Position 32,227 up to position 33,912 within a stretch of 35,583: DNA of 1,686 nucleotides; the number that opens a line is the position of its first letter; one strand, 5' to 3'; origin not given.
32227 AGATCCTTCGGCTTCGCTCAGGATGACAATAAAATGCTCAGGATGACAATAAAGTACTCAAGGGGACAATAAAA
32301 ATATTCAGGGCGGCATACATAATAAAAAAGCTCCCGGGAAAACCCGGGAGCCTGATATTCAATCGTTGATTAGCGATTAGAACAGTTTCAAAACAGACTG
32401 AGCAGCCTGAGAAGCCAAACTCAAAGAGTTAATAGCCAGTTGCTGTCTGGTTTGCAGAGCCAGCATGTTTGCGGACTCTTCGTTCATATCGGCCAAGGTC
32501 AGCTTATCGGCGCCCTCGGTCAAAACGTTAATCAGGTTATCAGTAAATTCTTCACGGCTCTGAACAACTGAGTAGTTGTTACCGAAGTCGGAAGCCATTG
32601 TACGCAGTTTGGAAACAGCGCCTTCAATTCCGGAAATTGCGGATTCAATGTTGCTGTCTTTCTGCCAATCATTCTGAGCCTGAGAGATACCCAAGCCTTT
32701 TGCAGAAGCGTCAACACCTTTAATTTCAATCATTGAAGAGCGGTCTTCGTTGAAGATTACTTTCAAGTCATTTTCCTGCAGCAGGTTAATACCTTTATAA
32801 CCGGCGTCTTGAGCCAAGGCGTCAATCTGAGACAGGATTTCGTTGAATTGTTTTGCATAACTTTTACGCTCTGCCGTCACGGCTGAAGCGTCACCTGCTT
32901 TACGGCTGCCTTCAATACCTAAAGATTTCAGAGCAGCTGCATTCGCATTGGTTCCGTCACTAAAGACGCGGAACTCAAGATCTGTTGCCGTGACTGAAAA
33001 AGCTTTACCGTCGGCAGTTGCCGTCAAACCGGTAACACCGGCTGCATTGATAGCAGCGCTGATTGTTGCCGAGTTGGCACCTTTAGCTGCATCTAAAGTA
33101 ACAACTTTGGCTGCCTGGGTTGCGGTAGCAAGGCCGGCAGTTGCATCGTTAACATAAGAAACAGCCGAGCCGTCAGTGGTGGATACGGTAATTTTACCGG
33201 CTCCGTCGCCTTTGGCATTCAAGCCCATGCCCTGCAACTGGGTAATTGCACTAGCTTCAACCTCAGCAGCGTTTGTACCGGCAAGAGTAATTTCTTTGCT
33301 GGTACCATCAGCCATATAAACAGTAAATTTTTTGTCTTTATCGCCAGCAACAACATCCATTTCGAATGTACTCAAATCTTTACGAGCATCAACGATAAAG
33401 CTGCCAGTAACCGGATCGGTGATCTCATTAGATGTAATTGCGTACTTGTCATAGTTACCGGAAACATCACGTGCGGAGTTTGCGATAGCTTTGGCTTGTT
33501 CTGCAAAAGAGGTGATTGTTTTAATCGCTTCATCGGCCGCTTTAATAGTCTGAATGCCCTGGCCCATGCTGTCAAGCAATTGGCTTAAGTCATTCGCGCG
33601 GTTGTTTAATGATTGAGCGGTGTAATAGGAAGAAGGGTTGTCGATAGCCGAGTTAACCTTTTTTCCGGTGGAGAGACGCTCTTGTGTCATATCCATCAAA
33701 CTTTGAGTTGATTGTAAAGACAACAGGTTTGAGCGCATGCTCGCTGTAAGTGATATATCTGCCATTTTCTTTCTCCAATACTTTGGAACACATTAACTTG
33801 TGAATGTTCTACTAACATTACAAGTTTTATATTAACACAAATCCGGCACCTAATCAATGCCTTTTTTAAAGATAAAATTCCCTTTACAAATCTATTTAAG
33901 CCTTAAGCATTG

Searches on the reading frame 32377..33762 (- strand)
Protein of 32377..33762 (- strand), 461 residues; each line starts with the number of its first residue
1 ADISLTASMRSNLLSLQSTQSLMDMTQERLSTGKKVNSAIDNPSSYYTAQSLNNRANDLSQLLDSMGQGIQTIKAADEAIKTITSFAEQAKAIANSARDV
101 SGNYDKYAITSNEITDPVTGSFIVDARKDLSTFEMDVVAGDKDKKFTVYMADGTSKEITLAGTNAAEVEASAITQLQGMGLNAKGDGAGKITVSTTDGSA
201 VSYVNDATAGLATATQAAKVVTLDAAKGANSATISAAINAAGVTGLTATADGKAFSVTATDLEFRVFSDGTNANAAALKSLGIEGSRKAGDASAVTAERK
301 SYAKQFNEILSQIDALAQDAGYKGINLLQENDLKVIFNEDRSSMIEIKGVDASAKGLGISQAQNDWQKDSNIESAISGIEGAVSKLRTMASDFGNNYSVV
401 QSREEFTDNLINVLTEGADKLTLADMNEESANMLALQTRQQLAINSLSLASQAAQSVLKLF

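Call 6: search_protein_families(library=pfam, proteins=[window:32377-33762:-], max_evalue=0.01)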
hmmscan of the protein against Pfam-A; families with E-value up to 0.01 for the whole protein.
window:32377-33762:- (461 aa): 2 families
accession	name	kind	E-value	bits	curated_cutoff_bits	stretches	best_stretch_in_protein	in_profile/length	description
PF00669.25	Flagellin_N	-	6.6e-14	52.6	26.6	1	9-101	7-99/139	Bacterial flagellin N-terminal helical region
PF00700.27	Flagellin_C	-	2.6e-09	37.7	23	1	377-461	2-86/86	Bacterial flagellin C-terminal helical region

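Call 7: search_protein_families(library=ncbifam, proteins=[window:32377-33762:-], max_evalue=0.1)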
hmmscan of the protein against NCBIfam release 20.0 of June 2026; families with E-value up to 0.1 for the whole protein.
window:32377-33762:- (461 aa): 9 families
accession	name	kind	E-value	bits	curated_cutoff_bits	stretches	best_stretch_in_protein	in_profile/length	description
NF009330.0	PRK12688.1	subfamily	1.7e-72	244.9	614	2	233-460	528-750/752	flagellin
NF011295.0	PRK14708.1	subfamily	1.6e-65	221.8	1384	2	297-460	721-886/888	flagellin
NF009329.0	PRK12687.1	subfamily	7.1e-15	55.2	311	2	196-461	55-312/313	flagellin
NF009444.0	PRK12802.1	equivalog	1.3e-10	41.3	332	1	286-460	96-280/282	flagellin domain-containing protein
NF005187.0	PRK06663.1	equivalog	3e-06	26.3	337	1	7-115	8-116/419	flagellar hook-associated protein 3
TIGR02550.1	flagell_flgL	equivalog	9.6e-06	25.2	127.2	1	11-105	10-104/387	flagellar hook-associated protein FlgL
NF009449.0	PRK12807.1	subfamily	0.00014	21.5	347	1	294-460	102-285/287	flagellin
NF038071.1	lat_flg_LafA_2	exception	0.0036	16.7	365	1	15-171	17-171/284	lateral flagellin LafA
NF007507.1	PRK10102.1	equivalog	0.089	12.9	75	0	152-204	48-100/106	curli assembly chaperone CsgC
